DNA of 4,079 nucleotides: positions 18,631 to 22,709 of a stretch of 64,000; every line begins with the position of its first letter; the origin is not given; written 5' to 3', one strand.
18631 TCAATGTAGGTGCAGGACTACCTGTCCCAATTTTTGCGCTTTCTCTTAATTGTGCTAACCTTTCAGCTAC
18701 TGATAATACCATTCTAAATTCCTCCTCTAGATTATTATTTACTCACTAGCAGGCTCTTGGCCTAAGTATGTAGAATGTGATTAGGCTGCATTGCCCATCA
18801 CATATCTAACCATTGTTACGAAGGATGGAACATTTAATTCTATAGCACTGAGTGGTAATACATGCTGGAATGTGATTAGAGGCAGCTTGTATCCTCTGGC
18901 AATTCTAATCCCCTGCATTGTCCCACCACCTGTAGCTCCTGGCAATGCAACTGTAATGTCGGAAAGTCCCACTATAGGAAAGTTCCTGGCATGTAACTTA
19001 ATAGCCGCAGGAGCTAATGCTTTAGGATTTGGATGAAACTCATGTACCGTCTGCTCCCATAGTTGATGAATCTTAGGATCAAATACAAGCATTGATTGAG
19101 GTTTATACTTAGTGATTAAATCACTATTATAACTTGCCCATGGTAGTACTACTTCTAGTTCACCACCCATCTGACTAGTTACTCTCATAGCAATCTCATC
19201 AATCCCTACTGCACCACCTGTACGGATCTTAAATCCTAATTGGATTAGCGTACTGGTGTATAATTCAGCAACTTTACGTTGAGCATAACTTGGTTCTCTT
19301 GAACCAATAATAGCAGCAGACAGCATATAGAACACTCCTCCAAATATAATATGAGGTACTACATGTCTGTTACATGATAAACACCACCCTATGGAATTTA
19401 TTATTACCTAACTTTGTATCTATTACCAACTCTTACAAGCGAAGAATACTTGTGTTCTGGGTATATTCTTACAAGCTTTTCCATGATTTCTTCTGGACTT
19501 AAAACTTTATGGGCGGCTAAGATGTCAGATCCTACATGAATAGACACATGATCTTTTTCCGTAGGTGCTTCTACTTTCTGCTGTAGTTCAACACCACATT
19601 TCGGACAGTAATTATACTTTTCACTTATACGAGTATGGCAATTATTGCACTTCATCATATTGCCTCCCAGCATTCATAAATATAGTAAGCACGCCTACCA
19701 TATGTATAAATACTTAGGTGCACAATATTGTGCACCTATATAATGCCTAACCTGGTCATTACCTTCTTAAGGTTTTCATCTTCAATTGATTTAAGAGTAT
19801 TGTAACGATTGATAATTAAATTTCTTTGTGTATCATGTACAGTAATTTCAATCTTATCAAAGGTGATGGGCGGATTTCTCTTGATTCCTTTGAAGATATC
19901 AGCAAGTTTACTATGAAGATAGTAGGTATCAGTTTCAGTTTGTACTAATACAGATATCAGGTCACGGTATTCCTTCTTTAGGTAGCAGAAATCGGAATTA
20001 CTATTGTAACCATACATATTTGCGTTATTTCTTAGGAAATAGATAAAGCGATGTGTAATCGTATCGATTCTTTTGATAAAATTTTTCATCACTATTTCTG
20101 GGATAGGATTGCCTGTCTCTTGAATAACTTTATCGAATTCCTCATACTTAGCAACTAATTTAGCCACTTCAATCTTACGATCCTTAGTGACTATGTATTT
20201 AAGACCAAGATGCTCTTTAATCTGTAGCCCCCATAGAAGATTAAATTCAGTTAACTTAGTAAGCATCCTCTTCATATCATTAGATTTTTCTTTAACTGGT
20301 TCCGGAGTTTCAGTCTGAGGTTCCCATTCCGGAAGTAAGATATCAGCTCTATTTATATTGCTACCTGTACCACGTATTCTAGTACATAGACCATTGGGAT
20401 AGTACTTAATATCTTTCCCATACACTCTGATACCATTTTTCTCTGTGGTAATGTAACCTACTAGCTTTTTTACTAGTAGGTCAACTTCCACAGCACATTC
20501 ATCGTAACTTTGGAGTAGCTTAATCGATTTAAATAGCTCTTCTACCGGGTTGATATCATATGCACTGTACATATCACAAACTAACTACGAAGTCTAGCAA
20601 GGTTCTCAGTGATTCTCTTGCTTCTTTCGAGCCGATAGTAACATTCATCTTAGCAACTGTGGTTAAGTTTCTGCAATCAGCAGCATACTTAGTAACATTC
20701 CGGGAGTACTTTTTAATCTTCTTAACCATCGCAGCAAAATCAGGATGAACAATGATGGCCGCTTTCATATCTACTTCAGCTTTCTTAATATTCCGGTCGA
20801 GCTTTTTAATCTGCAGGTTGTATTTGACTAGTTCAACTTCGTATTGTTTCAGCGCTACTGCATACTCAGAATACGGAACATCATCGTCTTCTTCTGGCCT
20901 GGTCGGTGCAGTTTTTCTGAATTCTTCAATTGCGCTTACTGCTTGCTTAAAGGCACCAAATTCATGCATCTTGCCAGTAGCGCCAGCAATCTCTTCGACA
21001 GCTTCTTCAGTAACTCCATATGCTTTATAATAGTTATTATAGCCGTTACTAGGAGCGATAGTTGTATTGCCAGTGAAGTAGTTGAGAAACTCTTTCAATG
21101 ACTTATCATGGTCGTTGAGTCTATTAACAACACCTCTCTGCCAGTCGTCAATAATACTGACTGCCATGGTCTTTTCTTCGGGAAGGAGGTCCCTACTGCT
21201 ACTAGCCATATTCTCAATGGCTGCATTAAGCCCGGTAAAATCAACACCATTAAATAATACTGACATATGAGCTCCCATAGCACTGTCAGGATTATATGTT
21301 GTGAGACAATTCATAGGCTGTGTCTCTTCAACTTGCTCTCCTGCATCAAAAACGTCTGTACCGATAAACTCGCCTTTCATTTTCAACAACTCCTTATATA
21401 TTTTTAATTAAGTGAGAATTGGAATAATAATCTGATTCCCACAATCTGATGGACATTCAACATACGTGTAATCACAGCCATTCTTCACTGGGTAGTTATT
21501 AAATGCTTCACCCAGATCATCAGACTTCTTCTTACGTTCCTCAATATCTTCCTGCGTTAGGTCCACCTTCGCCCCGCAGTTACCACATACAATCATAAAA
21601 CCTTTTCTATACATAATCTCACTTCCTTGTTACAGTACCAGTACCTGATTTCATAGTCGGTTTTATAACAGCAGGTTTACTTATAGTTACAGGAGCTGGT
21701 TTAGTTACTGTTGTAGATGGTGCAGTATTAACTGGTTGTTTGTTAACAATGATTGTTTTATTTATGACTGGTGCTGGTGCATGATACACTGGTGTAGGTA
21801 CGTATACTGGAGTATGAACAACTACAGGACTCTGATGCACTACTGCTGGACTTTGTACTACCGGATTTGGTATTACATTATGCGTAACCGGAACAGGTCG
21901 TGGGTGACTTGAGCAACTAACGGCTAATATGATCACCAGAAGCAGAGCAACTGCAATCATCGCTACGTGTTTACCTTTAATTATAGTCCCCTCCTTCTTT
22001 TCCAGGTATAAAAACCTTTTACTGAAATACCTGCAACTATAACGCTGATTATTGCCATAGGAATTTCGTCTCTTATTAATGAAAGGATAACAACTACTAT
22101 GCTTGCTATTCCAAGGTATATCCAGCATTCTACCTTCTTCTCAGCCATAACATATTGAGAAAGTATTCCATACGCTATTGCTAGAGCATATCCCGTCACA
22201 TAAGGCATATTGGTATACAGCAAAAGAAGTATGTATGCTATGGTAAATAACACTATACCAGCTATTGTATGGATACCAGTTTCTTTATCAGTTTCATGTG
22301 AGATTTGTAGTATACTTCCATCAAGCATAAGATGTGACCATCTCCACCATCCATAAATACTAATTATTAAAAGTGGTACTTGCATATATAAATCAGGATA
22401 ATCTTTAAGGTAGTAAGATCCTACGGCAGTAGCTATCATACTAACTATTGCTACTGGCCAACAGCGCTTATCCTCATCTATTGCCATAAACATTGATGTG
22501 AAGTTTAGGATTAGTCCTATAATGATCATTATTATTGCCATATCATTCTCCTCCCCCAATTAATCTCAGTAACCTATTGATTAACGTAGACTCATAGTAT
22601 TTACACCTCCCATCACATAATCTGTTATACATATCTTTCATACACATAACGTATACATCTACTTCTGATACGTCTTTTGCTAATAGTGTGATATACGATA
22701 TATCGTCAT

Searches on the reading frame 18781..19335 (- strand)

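Call 89: search_protein_families(library=pfam, proteins=[window:18781-19335:-], max_evalue=0.001)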
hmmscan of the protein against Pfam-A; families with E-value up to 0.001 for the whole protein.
window:18781-19335:- (184 aa): 2 families
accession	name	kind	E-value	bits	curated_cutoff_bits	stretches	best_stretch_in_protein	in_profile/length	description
PF02481.21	DNA_processg_A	-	1.3e-12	47.8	29.6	1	6-155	46-186/212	DNA recombination-mediator protein A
PF18306.6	LDcluster4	-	0.00019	21.5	26.3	0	7-69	4-67/151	SLOG cluster4 family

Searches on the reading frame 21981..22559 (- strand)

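Call 89: search_protein_families(library=pfam, proteins=[window:21981-22559:-], max_evalue=0.001)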
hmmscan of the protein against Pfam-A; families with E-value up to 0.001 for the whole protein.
window:21981-22559:- (192 aa): 2 families
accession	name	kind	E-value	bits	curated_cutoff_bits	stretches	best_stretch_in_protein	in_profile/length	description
PF04973.17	NMN_transporter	-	4.7e-24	85.8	27.3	1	11-188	3-175/175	Nicotinamide mononucleotide transporter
PF16983.11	MFS_MOT1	-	0.0001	23.1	30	0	99-180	30-109/111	Molybdate transporter of MFS superfamily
